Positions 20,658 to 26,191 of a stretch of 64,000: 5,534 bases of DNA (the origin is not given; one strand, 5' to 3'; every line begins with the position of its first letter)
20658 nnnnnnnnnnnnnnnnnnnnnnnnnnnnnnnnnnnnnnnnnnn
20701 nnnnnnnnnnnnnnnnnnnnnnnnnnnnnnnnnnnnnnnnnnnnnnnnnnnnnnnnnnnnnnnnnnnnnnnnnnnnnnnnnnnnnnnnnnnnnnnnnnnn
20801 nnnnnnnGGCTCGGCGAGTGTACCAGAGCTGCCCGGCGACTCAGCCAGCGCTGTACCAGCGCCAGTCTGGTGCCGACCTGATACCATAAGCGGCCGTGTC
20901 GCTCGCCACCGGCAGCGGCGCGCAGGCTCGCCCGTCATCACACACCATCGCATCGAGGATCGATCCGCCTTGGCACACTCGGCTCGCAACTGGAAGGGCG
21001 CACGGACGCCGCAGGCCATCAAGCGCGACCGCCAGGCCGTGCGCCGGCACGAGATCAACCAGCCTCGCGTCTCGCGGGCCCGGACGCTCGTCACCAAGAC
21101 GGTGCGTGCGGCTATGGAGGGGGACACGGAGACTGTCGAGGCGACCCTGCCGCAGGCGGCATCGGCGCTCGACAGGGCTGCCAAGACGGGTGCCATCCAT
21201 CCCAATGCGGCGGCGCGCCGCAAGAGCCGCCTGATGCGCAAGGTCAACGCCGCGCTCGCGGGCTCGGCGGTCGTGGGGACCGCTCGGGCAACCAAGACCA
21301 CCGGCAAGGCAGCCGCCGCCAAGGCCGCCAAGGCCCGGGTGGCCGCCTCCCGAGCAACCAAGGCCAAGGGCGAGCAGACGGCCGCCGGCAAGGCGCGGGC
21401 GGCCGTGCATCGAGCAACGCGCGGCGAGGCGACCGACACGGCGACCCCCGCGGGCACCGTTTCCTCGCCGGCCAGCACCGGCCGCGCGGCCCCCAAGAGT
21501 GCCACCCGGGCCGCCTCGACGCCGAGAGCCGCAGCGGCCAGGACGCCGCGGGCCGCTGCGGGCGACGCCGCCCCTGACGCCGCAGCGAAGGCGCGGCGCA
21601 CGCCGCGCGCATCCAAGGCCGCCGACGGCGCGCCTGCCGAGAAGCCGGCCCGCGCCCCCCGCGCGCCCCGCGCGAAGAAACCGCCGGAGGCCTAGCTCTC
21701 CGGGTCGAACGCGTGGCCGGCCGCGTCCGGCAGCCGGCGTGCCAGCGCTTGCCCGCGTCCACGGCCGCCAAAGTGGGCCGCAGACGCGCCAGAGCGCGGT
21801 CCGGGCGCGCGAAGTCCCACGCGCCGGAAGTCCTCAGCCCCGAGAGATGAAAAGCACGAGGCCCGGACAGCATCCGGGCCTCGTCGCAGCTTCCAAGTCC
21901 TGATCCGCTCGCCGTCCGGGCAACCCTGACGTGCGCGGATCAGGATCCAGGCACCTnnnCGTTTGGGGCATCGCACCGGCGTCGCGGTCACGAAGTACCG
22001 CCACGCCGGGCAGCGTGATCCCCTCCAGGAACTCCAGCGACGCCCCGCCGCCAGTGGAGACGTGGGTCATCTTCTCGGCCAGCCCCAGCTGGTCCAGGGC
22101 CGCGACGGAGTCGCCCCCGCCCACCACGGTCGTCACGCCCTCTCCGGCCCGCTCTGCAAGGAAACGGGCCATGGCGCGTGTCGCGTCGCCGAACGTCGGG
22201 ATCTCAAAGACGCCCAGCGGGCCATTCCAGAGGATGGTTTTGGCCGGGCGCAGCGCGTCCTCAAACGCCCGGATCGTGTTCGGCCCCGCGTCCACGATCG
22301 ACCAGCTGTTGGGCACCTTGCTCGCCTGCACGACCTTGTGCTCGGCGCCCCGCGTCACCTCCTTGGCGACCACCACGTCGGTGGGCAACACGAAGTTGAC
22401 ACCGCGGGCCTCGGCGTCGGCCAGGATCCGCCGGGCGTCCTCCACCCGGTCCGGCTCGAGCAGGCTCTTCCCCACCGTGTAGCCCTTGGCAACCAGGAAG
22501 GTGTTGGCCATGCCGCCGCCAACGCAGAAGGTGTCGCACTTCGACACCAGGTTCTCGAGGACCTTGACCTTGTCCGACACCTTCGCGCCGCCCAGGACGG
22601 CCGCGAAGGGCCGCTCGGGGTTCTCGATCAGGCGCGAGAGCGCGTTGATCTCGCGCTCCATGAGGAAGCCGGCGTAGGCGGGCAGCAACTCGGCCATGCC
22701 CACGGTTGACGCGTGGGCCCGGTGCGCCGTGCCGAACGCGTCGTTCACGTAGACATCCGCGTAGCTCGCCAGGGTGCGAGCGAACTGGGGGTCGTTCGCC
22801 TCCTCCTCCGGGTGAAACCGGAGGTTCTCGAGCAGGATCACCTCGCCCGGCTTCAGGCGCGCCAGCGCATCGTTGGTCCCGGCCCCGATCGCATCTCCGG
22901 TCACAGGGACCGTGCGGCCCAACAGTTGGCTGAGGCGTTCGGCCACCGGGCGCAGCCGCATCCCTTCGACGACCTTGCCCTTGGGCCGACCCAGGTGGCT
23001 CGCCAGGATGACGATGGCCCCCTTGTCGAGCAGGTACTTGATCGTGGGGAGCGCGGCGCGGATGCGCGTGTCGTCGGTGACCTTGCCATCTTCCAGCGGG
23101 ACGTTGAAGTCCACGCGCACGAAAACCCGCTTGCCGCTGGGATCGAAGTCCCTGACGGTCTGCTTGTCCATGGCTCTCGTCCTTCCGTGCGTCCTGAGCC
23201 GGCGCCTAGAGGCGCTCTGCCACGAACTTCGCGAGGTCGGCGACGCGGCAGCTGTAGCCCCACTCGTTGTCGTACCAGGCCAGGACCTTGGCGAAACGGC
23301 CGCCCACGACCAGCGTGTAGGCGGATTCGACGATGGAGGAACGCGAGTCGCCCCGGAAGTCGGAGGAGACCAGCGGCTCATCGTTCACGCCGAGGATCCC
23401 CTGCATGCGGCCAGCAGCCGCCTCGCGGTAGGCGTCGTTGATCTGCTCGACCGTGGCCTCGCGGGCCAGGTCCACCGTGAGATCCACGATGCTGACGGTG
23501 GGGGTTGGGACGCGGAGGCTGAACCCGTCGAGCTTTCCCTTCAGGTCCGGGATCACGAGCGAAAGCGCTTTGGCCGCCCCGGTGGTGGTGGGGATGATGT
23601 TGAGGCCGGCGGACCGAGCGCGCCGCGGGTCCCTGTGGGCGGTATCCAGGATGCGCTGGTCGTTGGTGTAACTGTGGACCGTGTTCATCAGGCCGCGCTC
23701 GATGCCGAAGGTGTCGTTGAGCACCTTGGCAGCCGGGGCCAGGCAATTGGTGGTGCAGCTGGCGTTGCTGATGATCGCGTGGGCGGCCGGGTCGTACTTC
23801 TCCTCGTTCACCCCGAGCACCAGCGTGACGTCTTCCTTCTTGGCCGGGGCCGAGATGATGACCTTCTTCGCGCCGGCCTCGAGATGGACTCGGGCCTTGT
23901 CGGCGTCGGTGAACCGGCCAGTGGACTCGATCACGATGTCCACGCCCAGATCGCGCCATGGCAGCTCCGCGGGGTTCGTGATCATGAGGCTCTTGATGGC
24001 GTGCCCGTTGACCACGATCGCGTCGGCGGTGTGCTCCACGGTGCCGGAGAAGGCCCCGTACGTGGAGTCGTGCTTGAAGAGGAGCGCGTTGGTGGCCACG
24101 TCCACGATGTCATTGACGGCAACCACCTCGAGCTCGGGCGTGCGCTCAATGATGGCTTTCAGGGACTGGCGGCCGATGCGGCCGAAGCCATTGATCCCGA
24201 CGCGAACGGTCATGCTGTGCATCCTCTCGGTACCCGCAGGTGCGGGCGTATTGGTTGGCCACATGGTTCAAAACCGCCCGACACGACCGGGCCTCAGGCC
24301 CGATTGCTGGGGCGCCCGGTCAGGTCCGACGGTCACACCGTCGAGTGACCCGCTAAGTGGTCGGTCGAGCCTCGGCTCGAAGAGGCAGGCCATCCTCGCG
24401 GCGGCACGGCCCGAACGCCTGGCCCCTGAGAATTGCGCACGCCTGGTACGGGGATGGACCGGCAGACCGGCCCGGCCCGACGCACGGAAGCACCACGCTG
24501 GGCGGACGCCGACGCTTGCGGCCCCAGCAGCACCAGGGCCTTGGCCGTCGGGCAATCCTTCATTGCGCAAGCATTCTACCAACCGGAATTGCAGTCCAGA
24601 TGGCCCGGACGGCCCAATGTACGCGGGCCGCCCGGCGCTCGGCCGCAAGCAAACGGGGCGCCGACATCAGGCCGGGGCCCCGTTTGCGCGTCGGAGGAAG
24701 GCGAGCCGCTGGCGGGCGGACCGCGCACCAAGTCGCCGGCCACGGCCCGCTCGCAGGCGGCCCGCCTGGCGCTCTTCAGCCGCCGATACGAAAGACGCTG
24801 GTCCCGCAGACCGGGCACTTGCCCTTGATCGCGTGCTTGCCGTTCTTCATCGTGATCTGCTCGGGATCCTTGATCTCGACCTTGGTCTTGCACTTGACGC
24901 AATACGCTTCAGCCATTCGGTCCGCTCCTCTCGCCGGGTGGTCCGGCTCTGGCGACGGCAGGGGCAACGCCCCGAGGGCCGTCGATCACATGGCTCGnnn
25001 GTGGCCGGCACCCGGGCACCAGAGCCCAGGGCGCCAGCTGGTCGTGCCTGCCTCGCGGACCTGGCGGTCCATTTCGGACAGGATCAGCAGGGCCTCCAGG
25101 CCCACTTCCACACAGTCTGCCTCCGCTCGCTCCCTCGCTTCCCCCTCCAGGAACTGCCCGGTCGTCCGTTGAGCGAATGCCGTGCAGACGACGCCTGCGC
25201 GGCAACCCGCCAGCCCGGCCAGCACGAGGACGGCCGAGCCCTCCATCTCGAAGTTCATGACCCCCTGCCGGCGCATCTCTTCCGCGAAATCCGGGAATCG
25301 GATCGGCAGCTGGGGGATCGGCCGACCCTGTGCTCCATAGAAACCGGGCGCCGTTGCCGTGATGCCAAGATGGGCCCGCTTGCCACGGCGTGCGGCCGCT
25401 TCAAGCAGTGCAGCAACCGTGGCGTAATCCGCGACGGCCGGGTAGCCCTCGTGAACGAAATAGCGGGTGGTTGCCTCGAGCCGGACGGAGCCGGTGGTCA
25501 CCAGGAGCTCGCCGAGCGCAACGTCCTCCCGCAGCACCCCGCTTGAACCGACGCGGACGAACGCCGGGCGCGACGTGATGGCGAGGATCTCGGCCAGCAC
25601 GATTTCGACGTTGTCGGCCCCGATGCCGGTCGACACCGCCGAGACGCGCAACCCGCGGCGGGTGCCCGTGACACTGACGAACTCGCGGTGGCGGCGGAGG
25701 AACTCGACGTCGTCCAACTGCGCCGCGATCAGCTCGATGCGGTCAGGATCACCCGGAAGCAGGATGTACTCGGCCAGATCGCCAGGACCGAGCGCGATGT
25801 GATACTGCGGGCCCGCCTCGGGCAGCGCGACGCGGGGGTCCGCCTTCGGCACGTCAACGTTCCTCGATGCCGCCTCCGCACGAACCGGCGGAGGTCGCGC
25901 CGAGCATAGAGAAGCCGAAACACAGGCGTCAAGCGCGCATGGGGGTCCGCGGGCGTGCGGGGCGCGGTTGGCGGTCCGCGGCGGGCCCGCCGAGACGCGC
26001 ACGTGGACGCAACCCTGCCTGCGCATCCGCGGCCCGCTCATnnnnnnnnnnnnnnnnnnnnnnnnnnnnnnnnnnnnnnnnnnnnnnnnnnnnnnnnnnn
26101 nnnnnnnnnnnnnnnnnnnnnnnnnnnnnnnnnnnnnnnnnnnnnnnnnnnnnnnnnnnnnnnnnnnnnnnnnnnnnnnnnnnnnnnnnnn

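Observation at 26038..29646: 1202-aa surface protein built from a lamin-tail domain and about seven tandem OB-fold-like modules, with no nuclease domain: a candidate extracellular DNA-capture protein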

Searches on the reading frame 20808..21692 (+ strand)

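Call 24: search_protein_families(library=pfam, proteins=[window:20808-21692:+], max_evalue=0.001)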
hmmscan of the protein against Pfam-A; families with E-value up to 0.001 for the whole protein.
window:20808-21692:+ (295 aa): 1 family
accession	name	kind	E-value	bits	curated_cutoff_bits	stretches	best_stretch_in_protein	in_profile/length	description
PF01649.23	Ribosomal_S20p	-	9.9e-21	74.6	29.5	1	65-147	1-83/83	Ribosomal protein S20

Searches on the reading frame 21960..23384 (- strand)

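Call 7: search_protein_families(library=pfam, proteins=[window:21960-23384:-], max_evalue=0.001)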
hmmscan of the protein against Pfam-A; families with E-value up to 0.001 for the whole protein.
window:21960-23384:- (475 aa): 1 family
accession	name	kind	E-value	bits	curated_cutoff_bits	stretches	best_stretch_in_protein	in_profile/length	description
PF00162.24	PGK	-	1e-160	535.3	27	1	77-455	1-378/379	Phosphoglycerate kinase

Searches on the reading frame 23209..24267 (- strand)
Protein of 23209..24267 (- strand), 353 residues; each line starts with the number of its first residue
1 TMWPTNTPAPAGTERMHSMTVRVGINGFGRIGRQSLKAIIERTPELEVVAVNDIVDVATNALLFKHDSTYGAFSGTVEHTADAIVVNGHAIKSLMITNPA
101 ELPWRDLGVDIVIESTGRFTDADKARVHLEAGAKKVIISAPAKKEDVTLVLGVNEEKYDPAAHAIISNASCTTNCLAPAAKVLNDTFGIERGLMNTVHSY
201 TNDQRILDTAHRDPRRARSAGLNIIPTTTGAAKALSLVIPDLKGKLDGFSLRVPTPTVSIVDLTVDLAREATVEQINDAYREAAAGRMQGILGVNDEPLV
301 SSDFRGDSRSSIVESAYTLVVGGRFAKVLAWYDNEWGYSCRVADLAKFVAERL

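Call 7: search_protein_families(library=pfam, proteins=[window:23209-24267:-], max_evalue=0.001)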
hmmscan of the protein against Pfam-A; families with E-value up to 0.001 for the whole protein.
window:23209-24267:- (353 aa): 2 families
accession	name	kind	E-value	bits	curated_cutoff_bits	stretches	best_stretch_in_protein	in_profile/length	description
PF02800.25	Gp_dh_C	-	2e-62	209.9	24.4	1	176-332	1-158/158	Glyceraldehyde 3-phosphate dehydrogenase, C-terminal domain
PF00044.30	Gp_dh_N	-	2.5e-36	124.4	31.7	1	21-121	1-100/101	Glyceraldehyde 3-phosphate dehydrogenase, NAD binding domain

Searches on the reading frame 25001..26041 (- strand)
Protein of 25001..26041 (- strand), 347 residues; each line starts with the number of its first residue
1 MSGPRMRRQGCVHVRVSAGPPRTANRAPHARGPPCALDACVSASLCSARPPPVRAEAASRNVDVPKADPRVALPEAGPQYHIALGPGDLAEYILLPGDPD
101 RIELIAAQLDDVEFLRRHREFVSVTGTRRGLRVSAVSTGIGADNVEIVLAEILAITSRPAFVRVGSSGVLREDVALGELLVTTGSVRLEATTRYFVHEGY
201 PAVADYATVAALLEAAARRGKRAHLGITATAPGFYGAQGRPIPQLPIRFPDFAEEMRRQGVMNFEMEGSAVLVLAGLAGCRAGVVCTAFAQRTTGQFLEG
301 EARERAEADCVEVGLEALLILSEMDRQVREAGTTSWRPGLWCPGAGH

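Call 7: search_protein_families(library=pfam, proteins=[window:25001-26041:-], max_evalue=0.001)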
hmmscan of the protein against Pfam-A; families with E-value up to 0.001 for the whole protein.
window:25001-26041:- (347 aa): 1 family
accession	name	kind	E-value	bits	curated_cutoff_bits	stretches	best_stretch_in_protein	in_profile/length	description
PF01048.26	PNP_UDP_1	-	3.5e-33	115.4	25.1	1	92-292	2-202/233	Phosphorylase superfamily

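Call 52: search_protein_families(library=ncbifam, proteins=[window:25001-25858:-], max_evalue=0.1)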
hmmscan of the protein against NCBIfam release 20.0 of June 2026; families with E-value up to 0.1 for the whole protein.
window:25001-25858:- (286 aa): 10 families
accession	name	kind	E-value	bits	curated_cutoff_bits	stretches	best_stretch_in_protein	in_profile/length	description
TIGR01718.1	Uridine-psphlse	equivalog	1.2e-58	198.4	280.3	1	18-260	1-244/245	uridine phosphorylase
NF008383.0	PRK11178.1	equivalog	2e-44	151.8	262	1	21-256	9-248/254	uridine phosphorylase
NF004489.0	PRK05819.1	subfamily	5.7e-30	104.3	230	1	19-258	4-234/236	DeoD-type purine-nucleoside phosphorylase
NF009914.0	PRK13374.1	subfamily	5.8e-26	91.5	338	1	20-256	5-232/235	DeoD-type purine-nucleoside phosphorylase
TIGR00107.1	deoD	equivalog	1.7e-22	80.1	232.25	1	20-258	1-230/232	purine-nucleoside phosphorylase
TIGR01719.1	euk_UDPppase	equivalog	3.1e-09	36.5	249.95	1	31-235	33-257/287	uridine phosphorylase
NF005500.0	PRK07115.1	equivalog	3.1e-07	29.9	264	1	28-170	26-162/261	AMP nucleosidase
TIGR01721.1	AMN-like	hypoth_equivalog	5.5e-07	29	307.2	1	70-170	60-160/269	AMP nucleosidase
NF004079.0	PRK05584.1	equivalog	0.0055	16.2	169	1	42-214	14-183/232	5'-methylthioadenosine/adenosylhomocysteine nucleosidase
TIGR02234.1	trp_oprn_chp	hypoth_equivalog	0.045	13.6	71.15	1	205-255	132-182/202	TIGR02234 family membrane protein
